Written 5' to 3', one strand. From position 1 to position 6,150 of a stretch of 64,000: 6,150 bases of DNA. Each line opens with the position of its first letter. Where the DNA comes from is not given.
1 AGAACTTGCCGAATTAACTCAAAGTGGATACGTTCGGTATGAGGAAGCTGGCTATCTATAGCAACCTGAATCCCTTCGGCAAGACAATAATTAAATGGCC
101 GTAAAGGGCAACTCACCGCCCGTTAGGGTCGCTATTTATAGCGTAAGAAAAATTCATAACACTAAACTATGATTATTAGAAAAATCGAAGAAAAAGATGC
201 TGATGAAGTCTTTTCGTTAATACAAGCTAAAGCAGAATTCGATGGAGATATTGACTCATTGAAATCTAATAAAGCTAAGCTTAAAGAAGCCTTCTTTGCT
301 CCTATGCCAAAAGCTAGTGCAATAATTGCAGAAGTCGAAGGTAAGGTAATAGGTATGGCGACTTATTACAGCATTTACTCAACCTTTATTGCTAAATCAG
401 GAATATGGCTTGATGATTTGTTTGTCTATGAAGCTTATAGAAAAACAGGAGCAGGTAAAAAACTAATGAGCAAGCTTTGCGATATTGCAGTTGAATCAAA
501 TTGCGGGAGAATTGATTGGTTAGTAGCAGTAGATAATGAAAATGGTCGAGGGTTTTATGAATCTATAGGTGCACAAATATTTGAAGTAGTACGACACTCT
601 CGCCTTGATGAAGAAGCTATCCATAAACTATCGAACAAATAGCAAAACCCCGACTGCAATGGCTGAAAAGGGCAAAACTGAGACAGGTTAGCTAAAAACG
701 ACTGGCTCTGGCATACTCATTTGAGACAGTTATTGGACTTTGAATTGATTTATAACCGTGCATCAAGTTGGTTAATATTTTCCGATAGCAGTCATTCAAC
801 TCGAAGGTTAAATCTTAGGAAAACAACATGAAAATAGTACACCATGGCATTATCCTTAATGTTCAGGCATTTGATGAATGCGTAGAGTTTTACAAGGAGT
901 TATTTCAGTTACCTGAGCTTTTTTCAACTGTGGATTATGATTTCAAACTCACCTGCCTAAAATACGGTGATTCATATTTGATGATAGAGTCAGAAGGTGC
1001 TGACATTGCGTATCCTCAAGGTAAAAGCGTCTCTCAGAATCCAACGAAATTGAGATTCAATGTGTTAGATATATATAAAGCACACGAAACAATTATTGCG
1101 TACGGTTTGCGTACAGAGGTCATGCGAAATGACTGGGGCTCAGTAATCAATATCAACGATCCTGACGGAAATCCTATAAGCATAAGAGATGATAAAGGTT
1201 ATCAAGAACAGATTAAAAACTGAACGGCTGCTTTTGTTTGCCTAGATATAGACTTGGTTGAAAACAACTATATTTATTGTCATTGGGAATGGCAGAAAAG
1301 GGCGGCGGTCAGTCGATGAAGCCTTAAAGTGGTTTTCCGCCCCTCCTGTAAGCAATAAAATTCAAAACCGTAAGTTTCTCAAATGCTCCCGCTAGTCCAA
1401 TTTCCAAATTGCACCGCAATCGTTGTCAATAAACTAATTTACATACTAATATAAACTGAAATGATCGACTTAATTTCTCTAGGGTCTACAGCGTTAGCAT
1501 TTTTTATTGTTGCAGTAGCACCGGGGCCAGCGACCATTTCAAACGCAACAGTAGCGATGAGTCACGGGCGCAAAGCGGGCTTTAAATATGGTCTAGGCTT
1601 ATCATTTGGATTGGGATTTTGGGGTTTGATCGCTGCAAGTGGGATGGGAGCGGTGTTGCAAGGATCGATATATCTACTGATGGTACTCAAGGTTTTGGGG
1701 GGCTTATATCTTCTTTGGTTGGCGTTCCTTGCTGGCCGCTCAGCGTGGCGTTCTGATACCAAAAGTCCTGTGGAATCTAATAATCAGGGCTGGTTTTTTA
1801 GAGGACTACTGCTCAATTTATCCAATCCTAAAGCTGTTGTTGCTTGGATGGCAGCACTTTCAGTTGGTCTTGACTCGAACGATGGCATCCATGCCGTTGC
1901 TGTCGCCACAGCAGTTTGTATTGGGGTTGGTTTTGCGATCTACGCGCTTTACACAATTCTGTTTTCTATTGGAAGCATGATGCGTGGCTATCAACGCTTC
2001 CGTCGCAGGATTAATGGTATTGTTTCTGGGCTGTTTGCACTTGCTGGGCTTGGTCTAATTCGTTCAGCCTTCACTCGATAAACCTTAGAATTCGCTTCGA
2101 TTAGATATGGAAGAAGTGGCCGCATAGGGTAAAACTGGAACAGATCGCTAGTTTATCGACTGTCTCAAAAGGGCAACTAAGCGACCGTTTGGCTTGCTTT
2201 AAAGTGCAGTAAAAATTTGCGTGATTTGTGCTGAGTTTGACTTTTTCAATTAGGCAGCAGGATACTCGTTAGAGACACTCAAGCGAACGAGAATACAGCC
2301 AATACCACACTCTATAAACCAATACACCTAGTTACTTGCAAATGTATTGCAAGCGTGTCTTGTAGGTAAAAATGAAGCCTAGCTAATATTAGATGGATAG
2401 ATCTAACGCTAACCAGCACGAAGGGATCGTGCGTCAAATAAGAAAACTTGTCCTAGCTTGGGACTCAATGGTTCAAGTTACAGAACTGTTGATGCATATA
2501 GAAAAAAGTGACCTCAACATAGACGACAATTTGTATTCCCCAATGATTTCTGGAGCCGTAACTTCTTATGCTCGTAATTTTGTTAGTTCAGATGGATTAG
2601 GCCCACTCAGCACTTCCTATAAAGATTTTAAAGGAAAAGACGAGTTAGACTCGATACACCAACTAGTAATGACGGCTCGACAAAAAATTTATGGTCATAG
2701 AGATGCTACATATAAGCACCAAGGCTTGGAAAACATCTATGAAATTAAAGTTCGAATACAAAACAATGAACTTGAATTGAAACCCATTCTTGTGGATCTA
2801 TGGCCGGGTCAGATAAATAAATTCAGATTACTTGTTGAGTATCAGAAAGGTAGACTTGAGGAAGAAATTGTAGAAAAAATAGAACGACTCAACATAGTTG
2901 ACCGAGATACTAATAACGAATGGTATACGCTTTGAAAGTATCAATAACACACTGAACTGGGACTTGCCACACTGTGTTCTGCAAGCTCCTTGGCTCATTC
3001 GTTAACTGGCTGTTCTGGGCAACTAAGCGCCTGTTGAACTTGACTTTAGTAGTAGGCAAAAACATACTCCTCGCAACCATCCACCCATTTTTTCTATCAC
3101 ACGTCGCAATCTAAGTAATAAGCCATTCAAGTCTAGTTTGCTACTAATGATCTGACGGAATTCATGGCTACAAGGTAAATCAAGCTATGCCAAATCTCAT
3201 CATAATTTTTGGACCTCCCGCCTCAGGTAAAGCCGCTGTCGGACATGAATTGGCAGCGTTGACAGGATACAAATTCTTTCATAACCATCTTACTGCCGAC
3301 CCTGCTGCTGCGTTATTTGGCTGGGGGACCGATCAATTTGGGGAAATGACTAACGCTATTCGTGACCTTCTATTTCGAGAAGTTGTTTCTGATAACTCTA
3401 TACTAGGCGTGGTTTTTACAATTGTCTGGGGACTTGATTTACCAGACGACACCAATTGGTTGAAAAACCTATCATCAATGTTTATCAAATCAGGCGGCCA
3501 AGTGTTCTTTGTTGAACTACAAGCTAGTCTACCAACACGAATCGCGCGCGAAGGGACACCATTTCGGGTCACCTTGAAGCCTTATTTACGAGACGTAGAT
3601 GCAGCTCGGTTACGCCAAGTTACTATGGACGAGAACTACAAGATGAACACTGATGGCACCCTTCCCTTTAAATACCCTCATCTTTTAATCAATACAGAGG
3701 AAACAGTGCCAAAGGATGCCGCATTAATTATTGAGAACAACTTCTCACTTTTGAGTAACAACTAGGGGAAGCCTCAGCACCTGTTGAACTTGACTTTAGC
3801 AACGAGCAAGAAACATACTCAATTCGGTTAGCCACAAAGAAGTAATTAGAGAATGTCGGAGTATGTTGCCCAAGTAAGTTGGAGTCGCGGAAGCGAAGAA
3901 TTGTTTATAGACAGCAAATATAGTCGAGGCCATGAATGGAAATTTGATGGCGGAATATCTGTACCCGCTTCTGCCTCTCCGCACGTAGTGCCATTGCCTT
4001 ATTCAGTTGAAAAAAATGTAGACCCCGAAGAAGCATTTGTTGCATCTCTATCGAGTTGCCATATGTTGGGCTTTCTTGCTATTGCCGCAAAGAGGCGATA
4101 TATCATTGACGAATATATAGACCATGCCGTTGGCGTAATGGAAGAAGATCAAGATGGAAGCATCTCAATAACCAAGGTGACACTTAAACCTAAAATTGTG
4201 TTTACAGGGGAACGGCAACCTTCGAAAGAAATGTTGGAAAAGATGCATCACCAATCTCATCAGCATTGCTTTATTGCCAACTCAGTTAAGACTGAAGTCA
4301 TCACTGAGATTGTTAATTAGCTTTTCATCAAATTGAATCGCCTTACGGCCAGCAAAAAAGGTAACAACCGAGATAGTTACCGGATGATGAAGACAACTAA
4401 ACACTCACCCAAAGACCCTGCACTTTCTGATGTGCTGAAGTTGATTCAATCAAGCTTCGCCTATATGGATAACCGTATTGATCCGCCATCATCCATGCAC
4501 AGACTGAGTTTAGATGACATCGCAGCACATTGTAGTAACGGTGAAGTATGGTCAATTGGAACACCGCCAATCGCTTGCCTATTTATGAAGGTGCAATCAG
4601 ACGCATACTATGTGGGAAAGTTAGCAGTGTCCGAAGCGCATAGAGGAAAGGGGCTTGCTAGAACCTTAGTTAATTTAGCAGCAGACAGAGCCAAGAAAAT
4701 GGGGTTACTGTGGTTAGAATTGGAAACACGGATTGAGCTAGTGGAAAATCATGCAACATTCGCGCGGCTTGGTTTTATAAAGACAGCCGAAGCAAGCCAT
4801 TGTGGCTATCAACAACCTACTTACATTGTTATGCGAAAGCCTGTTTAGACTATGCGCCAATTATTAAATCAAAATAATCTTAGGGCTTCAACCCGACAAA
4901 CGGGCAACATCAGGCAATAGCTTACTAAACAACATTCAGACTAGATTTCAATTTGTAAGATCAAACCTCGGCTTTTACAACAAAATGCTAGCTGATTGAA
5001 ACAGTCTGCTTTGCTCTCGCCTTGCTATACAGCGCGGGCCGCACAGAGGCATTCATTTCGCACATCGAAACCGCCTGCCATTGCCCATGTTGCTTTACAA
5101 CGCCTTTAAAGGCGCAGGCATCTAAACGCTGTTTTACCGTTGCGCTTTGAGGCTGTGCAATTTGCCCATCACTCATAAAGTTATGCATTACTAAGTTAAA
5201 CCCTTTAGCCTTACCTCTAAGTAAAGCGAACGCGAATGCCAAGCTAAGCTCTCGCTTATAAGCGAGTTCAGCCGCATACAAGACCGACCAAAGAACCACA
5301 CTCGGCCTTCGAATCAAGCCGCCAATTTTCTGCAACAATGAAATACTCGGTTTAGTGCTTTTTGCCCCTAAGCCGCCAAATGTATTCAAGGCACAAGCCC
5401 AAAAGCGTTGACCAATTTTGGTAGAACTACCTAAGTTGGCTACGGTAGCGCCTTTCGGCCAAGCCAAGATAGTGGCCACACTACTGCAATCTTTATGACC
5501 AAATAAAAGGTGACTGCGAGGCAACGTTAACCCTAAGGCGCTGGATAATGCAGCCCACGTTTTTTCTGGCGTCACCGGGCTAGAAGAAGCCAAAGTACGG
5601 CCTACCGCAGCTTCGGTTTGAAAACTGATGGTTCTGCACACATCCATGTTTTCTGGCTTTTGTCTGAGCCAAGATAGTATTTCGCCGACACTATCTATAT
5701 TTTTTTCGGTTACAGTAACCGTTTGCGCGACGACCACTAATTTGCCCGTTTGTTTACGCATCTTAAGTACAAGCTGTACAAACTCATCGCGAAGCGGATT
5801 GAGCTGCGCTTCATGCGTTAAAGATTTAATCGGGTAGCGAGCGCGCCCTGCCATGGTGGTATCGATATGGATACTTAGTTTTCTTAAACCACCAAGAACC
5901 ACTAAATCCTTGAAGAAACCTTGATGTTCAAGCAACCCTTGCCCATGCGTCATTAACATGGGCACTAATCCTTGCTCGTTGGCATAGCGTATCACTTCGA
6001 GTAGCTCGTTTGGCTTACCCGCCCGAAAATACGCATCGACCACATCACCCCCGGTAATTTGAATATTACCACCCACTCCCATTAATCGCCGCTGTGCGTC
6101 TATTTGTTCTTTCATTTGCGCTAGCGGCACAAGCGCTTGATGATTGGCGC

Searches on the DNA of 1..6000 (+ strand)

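Call 41: search_with_rna_model(model_id=R1, source=window, start=1, end=6000, filters=off, max_evalue=10, show_alignments=6)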
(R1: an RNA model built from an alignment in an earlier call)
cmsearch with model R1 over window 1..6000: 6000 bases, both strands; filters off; matches with E-value up to 10: 4.
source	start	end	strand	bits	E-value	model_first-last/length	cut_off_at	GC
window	4359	4382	+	10.5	0.28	1-72/72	no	0.46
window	5092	5163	+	9.5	0.52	1-72/72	no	0.47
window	1526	1598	-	8.8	0.79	1-72/72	no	0.53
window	3279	3318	+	8.3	1.1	1-72/72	no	0.47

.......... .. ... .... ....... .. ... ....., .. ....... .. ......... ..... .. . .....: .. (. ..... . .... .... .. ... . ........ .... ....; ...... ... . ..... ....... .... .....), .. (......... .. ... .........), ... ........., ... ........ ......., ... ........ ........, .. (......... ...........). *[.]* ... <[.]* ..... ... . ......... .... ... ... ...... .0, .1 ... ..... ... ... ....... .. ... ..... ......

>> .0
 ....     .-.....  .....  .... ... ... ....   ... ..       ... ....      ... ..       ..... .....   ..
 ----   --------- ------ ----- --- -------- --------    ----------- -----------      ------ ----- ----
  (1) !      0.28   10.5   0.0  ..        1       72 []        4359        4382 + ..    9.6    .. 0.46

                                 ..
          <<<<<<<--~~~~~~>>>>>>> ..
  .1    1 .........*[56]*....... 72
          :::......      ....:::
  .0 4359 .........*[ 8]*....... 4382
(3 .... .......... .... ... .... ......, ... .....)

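Call 57: search_with_rna_model(model_id=R1, sources=[L018, L020, L021, L022, L023, L024, L025, L028], max_evalue=1)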
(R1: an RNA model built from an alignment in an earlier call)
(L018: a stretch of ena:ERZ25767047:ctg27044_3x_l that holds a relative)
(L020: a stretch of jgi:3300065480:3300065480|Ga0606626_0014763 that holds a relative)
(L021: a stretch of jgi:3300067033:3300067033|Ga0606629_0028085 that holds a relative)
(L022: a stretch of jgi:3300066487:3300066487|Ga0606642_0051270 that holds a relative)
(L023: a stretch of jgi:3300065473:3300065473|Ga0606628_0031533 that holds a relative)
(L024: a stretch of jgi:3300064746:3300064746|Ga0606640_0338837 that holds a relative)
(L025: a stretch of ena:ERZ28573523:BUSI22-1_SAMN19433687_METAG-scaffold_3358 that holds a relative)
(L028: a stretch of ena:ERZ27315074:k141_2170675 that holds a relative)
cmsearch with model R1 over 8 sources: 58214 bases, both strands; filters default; matches with E-value up to 1: 0.
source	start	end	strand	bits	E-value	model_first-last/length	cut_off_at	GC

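Call 59: search_dna_similar(query=window:1-5000:+, collection=plasmids, mode=distant, max_rows=15)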
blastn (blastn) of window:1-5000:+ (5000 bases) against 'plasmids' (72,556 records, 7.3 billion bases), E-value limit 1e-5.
Records with a match: 7; places in all: 7; records where one place covers at least 80% of the query: 0.
Best place of each record, by identity: 60-80% 7.
By first word of the organism name: Vibrio 4; Pseudoalteromonas 1; Aeromonas 1; Ensifer 1.
By predicted mobility (MOB-suite, as given by PLSDB): non-mobilizable 6; conjugative 1.
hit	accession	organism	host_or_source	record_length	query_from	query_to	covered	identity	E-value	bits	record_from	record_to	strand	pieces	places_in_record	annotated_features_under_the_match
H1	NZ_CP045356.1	Vibrio sp. THAF64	pure culture,Surface of a sandy ...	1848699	3904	4315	8%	69.3%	5e-38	169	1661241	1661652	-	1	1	none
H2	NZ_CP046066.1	Vibrio sp. THAF191d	pure culture,Surface of a polyethylene ...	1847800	3904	4315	8%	69.3%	5e-38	169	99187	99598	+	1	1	none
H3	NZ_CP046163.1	Vibrio sp. THAF191c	pure culture,Surface of a polyethylene ...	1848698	3904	4315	8%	69.3%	5e-38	169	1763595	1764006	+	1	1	none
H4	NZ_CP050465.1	Vibrio campbellii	single cell,seawater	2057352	3917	4308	8%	67.3%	1e-26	131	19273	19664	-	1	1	none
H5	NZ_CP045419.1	Pseudoalteromonas sp. THAF3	pure culture,Surface of a polyethylene ...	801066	3904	4074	3%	70.8%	2e-12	84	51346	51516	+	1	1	OsmC family protein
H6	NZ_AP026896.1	Aeromonas caviae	Microbe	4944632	3919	4065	3%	71.4%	2e-10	77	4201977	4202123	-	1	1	none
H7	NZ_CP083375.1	Ensifer canadensis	Melilotus albus,Cell Culture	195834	3961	4088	3%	72.1%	1e-6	64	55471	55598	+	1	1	OsmC family protein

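Call 60: get_annotated_region(hit=H1, flank=4000)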
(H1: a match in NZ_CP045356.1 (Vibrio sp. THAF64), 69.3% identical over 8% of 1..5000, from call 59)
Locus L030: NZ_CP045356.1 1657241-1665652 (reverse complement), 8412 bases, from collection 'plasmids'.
description: Vibrio sp. THAF64 plasmid pTHAF64_a, complete sequence
organism: Vibrio sp. THAF64 (NCBI taxid 2587860)
taxonomy: Bacteria; Pseudomonadota; Gammaproteobacteria; Vibrionales; Vibrionaceae; Vibrio; Vibrio sp. THAF64
host: -; source: pure culture,Surface of a sandy sediment particle present in tank 6 of a marine aquarium containing ...; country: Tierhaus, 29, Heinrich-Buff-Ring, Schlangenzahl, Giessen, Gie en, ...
typing (MOB-suite, as given by PLSDB): non-mobilizable
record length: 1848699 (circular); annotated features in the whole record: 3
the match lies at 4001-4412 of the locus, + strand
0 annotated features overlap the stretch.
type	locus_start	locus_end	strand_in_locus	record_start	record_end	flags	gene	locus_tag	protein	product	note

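Call 61: search_with_rna_model(model_id=R1, sources=[L030], max_evalue=1, show_alignments=2)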
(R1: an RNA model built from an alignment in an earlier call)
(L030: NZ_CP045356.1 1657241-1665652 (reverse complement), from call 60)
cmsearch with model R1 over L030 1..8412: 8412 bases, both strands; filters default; matches with E-value up to 1: 0.
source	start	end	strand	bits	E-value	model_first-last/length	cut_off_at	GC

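Call 63: search_rna_families(source=window, start=1, end=5200, threshold=evalue, max_evalue=5)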
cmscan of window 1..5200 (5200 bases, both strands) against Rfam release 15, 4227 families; matches with E-value up to 5: 2.
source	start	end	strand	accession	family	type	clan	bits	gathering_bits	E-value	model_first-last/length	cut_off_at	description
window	4255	4309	-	RF00212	SNORD38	Gene; snRNA; snoRNA; CD-box;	CL00051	20.2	44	2.3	1-70/70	no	Small nucleolar RNA SNORD38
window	4280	4342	-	RF01122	sR39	Gene; snRNA; snoRNA; CD-box;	-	15.1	50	2.4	1-56/56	no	Small nucleolar RNA sR39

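Call 84: search_with_rna_model(model_id=R1, sources=[L002, L004, L005, L006, L008, L036, L037], max_evalue=0.2, make_alignment=true)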
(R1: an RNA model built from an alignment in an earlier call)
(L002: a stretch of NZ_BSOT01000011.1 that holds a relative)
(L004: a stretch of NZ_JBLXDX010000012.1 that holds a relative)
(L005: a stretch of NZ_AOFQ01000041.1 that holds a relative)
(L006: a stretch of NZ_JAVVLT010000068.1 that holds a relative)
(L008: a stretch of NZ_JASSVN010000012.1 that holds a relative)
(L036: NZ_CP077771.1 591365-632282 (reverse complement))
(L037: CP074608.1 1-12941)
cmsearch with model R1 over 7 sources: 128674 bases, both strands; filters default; matches with E-value up to 0.2: 19.
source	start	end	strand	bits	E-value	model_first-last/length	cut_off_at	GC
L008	11077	11148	+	80.9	7.8e-19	1-72/72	no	0.54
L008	12887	12973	+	63.1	4.6e-14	1-72/72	no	0.51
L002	10463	10575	+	62.7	5.8e-14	1-72/72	no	0.45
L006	1021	1105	+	55.6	4.7e-12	1-72/72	no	0.59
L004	8698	8745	+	54.4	1e-11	1-72/72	no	0.56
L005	10468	10515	+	54.4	1e-11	1-72/72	no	0.56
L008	10468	10515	+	52.2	3.9e-11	1-72/72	no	0.54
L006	2495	2542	+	50.2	1.3e-10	1-72/72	no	0.52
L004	8113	8198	+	33.8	3.3e-06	1-72/72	no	0.56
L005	9883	9968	+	33.8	3.3e-06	1-72/72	no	0.56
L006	1910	1995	+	33.8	3.3e-06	1-72/72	no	0.56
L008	9883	9968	+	33.8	3.3e-06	1-72/72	no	0.56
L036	18689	18790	-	32.5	7.3e-06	1-72/72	no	0.44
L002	10888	10985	+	31.5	1.4e-05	1-72/72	no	0.32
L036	16380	16477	-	28.5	8.7e-05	1-72/72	no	0.51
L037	4374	4433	-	26.8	0.00025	1-72/72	no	0.55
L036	19247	19346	-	25.7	0.00049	1-72/72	no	0.46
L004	9391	9448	+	18.2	0.051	1-72/72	no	0.55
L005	11540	11597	+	18.2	0.051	1-72/72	no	0.55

Alignment A8: 19 matches aligned to the model, 146 columns, each read 5' to 3' on its own strand. Consensus structure (alignment columns), stored with it:
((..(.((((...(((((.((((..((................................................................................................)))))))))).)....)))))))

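Call 85: build_rna_model(alignment_id=A8)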
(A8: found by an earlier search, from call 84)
Model R2 built from alignment A8 (19 sequences, 146 columns); structure: stored with the alignment.
model positions 84; base pairs 18; branch points 0; effective number of sequences 6.88; information 0.676 bits per position. Calibrated on 0.2 Mb of random sequence (short: E-values are rough).
structure used (alignment columns):
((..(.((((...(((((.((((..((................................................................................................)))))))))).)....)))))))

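Call 86: search_with_rna_model(model_id=R2, source=window, start=1, end=6000, filters=off, max_evalue=10, show_alignments=3)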
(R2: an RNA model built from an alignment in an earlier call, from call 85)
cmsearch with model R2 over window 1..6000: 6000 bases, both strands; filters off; matches with E-value up to 10: 6.
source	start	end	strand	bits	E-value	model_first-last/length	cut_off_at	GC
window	1526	1598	-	10.4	0.24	1-84/84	no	0.53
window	4359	4382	+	8.5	0.79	1-84/84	no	0.46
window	3279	3318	+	7.6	1.4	1-84/84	no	0.47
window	5092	5163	+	7.4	1.5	1-84/84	no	0.47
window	1039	1070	-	6.8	2.2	1-84/84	no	0.31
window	794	813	-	5.2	6.2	1-84/84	no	0.3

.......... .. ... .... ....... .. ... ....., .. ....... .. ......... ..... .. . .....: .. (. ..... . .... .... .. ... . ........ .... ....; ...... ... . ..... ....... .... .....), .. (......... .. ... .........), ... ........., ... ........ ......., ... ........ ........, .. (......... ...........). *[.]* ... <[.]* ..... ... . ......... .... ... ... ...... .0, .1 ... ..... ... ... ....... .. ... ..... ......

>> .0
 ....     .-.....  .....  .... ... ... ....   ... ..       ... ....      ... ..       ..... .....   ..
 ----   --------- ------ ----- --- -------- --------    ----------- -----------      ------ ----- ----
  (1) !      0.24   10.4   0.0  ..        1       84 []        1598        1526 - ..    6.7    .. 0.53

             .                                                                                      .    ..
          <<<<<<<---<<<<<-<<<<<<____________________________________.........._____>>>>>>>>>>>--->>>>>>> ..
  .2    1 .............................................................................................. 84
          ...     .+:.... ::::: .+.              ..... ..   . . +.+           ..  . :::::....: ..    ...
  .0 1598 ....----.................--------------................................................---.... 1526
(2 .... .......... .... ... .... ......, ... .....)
